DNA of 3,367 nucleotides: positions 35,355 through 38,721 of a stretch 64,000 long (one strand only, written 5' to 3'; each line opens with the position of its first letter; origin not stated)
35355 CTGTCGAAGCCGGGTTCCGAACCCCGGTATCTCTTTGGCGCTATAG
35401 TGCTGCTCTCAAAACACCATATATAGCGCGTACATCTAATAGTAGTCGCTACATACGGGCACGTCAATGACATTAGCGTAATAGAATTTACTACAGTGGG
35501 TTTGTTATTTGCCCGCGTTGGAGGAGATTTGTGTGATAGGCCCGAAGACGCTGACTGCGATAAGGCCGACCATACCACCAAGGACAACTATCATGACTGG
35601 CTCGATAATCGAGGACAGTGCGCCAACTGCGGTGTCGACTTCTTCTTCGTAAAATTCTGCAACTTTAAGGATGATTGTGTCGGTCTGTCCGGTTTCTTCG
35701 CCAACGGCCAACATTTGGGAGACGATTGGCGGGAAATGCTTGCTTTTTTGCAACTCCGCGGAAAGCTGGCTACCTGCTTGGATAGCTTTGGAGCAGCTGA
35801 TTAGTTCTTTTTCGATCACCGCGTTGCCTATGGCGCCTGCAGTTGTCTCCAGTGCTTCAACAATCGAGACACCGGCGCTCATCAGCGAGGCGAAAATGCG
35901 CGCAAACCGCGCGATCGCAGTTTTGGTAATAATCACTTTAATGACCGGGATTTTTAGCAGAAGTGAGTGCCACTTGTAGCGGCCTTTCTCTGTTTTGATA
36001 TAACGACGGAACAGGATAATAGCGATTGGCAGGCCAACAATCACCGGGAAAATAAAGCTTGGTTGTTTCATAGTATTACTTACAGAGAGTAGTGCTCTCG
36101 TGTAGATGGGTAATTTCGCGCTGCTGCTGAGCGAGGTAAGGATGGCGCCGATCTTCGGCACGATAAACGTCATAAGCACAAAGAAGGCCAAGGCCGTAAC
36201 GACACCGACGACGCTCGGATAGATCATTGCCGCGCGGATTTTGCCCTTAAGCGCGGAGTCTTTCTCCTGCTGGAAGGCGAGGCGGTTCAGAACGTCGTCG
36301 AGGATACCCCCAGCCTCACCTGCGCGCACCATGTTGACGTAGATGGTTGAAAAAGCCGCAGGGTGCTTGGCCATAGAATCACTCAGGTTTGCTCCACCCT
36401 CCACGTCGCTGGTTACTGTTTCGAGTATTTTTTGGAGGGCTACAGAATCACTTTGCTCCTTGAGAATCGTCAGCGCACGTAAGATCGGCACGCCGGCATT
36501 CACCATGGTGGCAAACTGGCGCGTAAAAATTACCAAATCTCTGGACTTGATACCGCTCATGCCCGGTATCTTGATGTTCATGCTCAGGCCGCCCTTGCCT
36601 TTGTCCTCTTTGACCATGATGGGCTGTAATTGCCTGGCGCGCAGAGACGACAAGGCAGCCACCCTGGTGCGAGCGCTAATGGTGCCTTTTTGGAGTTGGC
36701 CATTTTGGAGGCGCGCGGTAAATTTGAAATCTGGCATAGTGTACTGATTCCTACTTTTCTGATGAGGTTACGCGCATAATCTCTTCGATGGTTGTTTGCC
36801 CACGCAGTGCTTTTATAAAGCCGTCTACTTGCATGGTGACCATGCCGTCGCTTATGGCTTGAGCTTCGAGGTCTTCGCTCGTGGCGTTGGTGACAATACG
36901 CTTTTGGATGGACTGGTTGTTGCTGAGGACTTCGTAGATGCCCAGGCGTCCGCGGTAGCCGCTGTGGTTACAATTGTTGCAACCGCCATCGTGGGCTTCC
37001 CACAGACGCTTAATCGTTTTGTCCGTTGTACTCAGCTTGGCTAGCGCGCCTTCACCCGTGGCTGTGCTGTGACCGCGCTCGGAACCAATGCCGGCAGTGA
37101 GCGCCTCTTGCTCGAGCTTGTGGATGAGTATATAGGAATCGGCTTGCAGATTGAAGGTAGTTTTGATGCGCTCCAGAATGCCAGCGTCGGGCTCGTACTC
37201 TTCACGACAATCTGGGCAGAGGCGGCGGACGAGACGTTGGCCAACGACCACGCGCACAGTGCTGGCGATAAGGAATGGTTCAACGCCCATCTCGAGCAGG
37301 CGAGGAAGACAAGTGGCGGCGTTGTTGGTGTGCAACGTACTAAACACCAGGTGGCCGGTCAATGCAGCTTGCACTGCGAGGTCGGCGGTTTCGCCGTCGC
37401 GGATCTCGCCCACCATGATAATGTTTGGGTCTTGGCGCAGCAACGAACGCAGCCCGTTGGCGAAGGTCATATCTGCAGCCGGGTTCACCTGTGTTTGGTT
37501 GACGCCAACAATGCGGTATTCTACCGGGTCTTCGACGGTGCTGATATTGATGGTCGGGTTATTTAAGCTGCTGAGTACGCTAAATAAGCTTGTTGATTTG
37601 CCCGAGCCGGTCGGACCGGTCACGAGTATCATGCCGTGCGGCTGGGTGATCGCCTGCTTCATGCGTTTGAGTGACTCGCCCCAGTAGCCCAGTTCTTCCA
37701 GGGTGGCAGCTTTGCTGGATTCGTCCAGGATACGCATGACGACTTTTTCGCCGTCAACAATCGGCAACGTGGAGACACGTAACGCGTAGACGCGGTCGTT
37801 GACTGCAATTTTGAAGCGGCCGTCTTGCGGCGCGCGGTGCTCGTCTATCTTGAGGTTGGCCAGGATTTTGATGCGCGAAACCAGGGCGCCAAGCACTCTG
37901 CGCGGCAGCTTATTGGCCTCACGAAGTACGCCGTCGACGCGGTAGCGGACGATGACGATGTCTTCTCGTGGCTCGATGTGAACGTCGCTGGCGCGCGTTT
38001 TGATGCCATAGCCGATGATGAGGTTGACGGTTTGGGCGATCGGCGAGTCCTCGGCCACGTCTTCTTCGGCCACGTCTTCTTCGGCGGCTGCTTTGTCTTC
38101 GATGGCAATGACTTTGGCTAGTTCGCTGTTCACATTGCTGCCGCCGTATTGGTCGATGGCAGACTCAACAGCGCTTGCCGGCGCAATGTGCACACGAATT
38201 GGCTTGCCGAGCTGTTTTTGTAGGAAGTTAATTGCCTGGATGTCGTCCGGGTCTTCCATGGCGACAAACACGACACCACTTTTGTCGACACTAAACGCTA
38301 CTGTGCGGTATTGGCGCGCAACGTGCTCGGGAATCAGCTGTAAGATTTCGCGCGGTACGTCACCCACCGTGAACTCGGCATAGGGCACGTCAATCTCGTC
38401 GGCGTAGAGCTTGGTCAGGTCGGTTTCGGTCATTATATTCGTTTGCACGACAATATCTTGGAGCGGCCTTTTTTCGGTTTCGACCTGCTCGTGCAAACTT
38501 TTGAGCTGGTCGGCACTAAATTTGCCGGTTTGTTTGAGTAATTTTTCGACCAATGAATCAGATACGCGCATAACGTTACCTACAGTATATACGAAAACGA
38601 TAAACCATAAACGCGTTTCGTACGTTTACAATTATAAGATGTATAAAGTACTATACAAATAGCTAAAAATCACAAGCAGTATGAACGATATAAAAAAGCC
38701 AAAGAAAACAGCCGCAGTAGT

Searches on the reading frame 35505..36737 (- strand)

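Call 42: search_protein_families(library=pfam, proteins=[window:35505-36737:-], max_evalue=0.00001)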
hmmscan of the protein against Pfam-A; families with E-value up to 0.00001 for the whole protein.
window:35505-36737:- (410 aa): 1 family
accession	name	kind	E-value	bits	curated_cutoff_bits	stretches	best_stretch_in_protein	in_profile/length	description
PF00482.28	T2SSF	-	3.6e-58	195.4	25.2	2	71-194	1-125/125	Type II secretion system (T2SS), protein F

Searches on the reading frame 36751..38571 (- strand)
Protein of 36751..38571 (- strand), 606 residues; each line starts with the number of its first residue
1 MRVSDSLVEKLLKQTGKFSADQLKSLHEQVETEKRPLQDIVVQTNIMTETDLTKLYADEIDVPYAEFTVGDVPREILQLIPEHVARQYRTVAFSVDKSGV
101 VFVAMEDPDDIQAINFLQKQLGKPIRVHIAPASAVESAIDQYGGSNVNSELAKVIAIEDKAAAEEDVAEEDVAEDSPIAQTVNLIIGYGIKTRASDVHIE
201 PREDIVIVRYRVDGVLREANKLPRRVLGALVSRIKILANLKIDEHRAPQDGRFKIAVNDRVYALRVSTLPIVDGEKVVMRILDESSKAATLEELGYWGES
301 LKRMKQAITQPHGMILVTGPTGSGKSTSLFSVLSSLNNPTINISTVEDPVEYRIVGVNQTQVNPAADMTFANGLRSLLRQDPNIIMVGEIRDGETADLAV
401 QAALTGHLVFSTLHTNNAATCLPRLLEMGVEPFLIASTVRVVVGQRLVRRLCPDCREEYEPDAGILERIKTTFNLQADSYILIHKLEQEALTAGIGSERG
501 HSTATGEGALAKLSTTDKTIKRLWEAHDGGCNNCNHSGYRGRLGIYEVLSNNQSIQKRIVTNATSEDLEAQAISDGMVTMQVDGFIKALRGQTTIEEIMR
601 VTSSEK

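Call 27: search_protein_families(library=pfam, proteins=[window:36751-38571:-], max_evalue=0.00001)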
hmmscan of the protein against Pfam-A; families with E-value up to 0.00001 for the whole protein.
window:36751-38571:- (606 aa): 2 families
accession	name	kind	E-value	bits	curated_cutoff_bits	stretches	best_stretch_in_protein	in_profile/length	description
PF00437.27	T2SSE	-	6.7e-130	433.5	24.9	1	173-600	3-370/370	Type II/IV secretion system protein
PF05157.20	MshEN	-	6.7e-16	58.5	23.1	1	61-145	2-86/90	MshEN domain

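Call 41: list_cluster_members(proteins=[P0121, P0001, window:36751-38571:-, window:30029-31339:-, window:20328-22679:-, window:44789-46438:-, window:60617-61501:-, window:35505-36737:-, window:26938-28344:-, window:8787-10232:-])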
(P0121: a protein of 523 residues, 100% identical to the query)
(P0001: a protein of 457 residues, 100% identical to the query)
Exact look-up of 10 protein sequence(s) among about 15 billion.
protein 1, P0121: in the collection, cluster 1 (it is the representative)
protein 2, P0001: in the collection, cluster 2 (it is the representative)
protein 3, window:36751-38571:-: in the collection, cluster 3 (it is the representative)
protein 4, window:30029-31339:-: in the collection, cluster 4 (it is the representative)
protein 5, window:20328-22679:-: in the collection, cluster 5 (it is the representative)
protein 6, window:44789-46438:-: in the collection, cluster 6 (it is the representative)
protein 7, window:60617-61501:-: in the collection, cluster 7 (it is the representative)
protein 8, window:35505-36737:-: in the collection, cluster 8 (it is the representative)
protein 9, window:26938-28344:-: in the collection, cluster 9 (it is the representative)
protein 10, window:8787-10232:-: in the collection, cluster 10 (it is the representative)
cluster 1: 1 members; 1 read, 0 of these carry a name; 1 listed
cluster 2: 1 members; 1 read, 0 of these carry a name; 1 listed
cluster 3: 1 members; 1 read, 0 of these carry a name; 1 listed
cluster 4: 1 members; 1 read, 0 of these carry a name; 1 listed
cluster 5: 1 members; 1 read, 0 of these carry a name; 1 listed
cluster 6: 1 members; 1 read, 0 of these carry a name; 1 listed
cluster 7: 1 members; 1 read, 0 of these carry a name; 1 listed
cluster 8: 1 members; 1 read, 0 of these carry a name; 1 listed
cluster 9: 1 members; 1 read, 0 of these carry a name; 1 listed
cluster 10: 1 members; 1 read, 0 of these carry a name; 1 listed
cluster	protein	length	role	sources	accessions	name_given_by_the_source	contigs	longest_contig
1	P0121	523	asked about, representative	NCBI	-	-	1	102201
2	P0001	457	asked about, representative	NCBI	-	-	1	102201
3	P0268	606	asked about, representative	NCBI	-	-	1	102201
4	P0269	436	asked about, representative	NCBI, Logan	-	-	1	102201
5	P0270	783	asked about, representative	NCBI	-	-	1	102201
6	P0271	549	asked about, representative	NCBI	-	-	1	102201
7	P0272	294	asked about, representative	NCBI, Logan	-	-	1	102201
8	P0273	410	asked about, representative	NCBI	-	-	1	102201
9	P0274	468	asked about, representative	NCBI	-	-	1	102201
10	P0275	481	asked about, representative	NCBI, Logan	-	-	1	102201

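Call 44: find_homologous_proteins(query=window:36751-38571:-, max_evalue=1e-100)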
Query window:36751-38571:- (606 aa): 7999 proteins with E <= 1e-100 among 8000 candidates; the best 120 are listed.
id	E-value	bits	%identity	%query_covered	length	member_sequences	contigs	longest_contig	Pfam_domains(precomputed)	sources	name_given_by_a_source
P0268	0.0e+0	1324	100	100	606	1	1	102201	PF05157.21,PF00437.27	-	-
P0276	0.0e+0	1112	83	100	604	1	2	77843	PF05157.21,PF00437.27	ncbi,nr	ncbi:MAG TPA: GspE/PulE family protein [Patescibacteria group bacterium]|nr:GspE/PulE family protein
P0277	0.0e+0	1093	82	100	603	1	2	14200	PF05157.21,PF00437.27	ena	-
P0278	0.0e+0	1069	79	100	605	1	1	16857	PF05157.21,PF00437.27,PF13555.13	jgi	jgi:type IV pilus assembly protein PilB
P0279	0.0e+0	1069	80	100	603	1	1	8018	PF05157.21,PF00437.27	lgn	-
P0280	0.0e+0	1063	79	100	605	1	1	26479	PF05157.21,PF00437.27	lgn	-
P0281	0.0e+0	1063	80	100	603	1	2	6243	PF05157.21,PF00437.27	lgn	-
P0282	0.0e+0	1062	80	100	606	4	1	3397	PF05157.21,PF00437.27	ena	-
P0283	0.0e+0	1060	77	100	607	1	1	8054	PF05157.21,PF00437.27,PF13555.13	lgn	-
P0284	0.0e+0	1060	78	100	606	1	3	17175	PF05157.21,PF00437.27,PF13555.13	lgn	-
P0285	0.0e+0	1053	78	100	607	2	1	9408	PF05157.21,PF00437.27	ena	-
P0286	0.0e+0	1053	78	100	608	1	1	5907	PF05157.21,PF00437.27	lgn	-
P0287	0.0e+0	1053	78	100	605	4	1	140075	PF05157.21,PF00437.27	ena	-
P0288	0.0e+0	1051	78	100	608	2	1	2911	PF05157.21,PF00437.27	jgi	jgi:type IV pilus assembly protein PilB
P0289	0.0e+0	1044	76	100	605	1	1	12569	PF05157.21,PF00437.27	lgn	-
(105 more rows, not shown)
